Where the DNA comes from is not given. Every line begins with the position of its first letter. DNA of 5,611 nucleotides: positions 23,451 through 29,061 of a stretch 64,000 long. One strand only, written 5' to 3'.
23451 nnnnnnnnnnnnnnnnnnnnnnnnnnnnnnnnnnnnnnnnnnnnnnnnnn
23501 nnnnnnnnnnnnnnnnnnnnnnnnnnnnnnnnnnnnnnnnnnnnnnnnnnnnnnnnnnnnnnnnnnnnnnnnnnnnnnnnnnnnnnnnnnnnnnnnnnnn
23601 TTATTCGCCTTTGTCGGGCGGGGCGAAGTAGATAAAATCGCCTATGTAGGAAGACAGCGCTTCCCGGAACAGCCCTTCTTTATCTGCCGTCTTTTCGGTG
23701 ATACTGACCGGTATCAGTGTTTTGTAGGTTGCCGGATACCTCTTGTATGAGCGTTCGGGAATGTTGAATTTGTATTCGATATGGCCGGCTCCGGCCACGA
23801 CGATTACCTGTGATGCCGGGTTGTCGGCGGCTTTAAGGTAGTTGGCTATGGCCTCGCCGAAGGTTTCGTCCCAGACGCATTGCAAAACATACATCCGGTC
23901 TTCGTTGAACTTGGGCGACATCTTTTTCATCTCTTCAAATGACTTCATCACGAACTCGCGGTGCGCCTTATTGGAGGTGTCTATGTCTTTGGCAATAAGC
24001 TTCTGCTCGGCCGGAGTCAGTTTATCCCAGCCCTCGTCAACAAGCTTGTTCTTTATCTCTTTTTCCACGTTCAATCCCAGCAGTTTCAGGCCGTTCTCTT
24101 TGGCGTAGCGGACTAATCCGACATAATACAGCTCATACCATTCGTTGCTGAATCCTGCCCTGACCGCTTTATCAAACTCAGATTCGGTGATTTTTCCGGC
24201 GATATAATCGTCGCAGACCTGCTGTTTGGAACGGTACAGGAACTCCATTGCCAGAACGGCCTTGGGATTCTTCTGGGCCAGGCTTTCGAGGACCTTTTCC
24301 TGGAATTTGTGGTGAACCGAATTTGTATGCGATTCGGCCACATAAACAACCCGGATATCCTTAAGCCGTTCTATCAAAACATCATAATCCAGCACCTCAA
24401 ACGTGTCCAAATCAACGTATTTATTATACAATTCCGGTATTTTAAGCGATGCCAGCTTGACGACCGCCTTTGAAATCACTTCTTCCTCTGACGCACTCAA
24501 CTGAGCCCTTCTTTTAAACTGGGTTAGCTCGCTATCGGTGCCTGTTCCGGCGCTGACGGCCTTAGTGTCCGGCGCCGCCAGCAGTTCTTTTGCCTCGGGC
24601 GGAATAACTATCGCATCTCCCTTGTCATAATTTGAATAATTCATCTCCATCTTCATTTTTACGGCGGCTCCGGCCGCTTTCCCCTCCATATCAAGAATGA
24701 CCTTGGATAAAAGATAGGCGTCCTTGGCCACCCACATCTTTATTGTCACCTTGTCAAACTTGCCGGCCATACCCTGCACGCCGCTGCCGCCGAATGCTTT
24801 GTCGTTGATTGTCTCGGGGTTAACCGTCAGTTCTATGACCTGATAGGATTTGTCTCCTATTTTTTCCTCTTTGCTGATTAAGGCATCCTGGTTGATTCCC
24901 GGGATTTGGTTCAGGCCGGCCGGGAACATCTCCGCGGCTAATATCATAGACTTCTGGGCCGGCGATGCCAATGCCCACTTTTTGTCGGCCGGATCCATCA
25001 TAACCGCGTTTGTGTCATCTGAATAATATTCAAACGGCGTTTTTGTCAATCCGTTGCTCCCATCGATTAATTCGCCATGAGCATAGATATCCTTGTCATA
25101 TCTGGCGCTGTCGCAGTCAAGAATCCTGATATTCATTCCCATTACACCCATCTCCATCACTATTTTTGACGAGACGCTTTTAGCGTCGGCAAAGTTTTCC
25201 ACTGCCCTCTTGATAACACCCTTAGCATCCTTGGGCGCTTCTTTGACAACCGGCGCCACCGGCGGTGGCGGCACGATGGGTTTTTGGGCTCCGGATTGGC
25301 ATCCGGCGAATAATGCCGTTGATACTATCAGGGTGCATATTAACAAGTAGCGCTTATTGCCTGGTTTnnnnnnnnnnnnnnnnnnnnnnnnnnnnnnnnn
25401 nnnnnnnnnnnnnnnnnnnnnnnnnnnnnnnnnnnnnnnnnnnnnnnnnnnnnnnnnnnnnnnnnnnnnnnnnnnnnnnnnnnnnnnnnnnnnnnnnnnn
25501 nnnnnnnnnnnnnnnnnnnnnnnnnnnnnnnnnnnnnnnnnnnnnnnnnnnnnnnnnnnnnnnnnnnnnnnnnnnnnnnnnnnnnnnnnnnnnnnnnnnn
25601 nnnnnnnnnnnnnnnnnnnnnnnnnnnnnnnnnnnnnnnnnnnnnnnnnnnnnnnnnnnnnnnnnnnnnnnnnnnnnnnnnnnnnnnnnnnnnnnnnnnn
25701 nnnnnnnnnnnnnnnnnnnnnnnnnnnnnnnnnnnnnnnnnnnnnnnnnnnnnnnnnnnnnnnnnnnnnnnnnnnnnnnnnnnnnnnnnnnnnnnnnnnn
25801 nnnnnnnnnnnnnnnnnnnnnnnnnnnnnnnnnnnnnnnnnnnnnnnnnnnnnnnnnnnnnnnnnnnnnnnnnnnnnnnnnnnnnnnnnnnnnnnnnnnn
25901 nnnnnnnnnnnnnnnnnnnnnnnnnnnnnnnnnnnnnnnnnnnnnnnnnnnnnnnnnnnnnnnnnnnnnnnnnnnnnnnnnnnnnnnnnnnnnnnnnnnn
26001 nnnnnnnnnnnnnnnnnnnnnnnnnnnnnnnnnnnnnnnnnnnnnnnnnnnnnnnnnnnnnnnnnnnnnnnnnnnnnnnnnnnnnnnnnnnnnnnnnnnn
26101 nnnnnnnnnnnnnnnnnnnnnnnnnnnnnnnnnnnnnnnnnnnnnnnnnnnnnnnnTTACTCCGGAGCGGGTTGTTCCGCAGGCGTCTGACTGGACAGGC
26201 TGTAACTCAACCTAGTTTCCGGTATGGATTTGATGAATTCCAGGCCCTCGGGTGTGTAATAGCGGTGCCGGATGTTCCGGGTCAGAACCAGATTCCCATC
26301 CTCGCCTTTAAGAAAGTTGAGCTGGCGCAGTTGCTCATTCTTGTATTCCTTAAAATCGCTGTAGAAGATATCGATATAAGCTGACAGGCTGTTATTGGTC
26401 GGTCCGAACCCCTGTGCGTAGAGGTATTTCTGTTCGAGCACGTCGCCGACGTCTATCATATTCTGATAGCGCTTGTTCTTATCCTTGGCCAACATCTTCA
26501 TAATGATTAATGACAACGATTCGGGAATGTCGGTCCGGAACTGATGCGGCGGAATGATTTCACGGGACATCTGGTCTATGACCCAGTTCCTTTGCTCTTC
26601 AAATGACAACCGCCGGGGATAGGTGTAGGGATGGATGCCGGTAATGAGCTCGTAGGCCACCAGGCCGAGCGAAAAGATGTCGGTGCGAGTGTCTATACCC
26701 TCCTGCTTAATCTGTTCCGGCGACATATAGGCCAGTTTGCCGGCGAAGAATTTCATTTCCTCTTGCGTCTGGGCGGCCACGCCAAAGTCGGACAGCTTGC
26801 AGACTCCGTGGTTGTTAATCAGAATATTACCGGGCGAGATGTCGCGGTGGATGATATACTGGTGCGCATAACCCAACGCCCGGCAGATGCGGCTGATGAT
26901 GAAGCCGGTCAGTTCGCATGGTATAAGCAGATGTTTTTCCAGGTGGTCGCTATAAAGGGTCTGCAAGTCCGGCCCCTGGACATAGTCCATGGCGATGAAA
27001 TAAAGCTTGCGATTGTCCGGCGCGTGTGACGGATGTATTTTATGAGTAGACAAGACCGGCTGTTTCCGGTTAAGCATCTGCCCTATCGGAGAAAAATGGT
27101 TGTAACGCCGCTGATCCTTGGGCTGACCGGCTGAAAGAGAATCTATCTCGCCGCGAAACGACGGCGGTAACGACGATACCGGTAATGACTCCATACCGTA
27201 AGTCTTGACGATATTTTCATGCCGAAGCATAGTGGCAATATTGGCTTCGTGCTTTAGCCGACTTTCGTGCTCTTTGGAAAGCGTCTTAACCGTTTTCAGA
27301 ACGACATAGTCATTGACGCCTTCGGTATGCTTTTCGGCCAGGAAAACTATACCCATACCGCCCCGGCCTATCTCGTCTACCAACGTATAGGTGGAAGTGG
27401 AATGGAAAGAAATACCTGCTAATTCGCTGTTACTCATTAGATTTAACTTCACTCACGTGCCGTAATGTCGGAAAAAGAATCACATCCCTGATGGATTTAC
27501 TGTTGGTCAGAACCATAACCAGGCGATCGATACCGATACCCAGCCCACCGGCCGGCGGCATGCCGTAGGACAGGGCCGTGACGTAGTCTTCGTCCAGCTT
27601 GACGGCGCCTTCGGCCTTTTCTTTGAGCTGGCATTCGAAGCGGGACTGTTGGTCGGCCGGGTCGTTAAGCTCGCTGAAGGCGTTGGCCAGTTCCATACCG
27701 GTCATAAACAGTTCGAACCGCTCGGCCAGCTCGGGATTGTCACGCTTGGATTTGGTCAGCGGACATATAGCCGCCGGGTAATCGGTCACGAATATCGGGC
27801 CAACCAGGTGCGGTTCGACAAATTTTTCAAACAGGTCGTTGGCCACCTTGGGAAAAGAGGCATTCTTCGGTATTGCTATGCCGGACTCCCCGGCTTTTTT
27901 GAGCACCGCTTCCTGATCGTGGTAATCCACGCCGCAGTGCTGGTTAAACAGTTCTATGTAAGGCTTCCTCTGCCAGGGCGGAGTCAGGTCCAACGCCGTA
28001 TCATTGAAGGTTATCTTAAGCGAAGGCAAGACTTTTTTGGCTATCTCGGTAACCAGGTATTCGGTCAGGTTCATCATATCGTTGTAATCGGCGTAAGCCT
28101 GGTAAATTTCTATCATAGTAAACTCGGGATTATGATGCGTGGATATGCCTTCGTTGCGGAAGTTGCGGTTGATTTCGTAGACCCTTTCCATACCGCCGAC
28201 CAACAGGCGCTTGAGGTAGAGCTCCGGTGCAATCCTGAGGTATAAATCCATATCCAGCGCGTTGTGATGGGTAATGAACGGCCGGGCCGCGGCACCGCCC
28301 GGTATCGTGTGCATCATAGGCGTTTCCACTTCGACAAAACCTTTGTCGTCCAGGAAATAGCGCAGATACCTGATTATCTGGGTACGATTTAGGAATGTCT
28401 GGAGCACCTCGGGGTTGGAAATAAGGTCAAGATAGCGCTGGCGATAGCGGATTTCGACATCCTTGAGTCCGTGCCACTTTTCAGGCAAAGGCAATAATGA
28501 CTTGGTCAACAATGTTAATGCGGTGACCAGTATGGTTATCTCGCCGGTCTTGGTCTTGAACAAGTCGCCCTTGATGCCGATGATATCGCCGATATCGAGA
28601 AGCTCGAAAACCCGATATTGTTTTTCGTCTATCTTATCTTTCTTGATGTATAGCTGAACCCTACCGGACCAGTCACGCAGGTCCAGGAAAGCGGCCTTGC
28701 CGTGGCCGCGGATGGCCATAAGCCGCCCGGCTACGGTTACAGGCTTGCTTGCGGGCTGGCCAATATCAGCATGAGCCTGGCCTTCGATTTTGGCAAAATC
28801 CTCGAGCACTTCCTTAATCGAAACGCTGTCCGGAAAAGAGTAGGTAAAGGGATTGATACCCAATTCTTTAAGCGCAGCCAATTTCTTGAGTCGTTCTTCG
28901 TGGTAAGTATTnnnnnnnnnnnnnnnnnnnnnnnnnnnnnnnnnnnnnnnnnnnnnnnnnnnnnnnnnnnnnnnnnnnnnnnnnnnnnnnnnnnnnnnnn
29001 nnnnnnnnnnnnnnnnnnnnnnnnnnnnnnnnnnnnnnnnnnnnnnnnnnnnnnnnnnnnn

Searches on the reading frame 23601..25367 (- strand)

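Call 66: search_protein_families(library=pfam, proteins=[window:23601-25367:-], max_evalue=0.00001)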
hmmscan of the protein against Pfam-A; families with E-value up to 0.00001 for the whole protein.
window:23601-25367:- (588 aa): 2 families
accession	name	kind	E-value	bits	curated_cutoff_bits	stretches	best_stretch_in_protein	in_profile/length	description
PF04187.18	Cofac_haem_bdg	-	1.3e-49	169.5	27.7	1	331-539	1-212/213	Haem-binding uptake, Tiki superfamily, ChaN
PF20316.5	DUF6612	-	7.6e-09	36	23.7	1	105-261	64-234/237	Family of unknown function (DUF6612)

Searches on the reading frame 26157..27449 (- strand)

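Call 11: search_protein_families(library=pfam, proteins=[window:26157-27449:-], max_evalue=0.01)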
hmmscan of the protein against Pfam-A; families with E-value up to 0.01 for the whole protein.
window:26157-27449:- (430 aa): 4 families
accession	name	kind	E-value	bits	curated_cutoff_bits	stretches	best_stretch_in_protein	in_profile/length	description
PF00069.31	Pkinase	-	5.8e-42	144.3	31.7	2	147-329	70-253/263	Protein kinase domain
PF07714.23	PK_Tyr_Ser-Thr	-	3.2e-26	92.6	23.1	2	148-327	74-248/258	Protein tyrosine and serine/threonine kinase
PF03109.22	ABC1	-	0.0003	20.4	22.9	1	154-233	147-222/244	ABC1 atypical kinase-like domain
PF17667.7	Pkinase_fungal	-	0.00082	18.6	24.1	1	163-249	277-367/387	Fungal protein kinase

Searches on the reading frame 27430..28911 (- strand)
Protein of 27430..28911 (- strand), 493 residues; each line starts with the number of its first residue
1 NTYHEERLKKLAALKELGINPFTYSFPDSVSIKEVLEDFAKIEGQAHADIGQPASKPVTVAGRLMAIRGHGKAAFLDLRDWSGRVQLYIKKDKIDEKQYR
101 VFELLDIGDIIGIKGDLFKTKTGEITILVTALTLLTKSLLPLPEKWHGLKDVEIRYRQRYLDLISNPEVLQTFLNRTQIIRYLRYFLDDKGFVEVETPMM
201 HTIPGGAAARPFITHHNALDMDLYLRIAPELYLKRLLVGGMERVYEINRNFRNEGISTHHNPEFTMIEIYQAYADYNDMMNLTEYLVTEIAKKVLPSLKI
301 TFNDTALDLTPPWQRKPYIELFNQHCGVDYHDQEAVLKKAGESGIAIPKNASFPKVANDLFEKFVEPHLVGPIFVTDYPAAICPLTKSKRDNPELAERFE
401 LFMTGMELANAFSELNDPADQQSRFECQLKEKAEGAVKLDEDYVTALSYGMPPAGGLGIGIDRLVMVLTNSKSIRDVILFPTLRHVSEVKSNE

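Call 11: search_protein_families(library=pfam, proteins=[window:27430-28911:-], max_evalue=0.01)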
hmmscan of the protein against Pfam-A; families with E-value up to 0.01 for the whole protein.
window:27430-28911:- (493 aa): 3 families
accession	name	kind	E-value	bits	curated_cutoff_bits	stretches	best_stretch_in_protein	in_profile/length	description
PF00152.25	tRNA-synt_2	-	7.7e-96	321.2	25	1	152-483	2-307/308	tRNA synthetases class II (D, K and N)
PF01336.31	tRNA_anti-codon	-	2.5e-19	69.4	27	1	58-135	1-75/75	OB-fold nucleic acid binding domain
PF01409.25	tRNA-synt_2d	-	0.001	19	19.8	0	455-478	213-236/246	tRNA synthetases class II core domain (F)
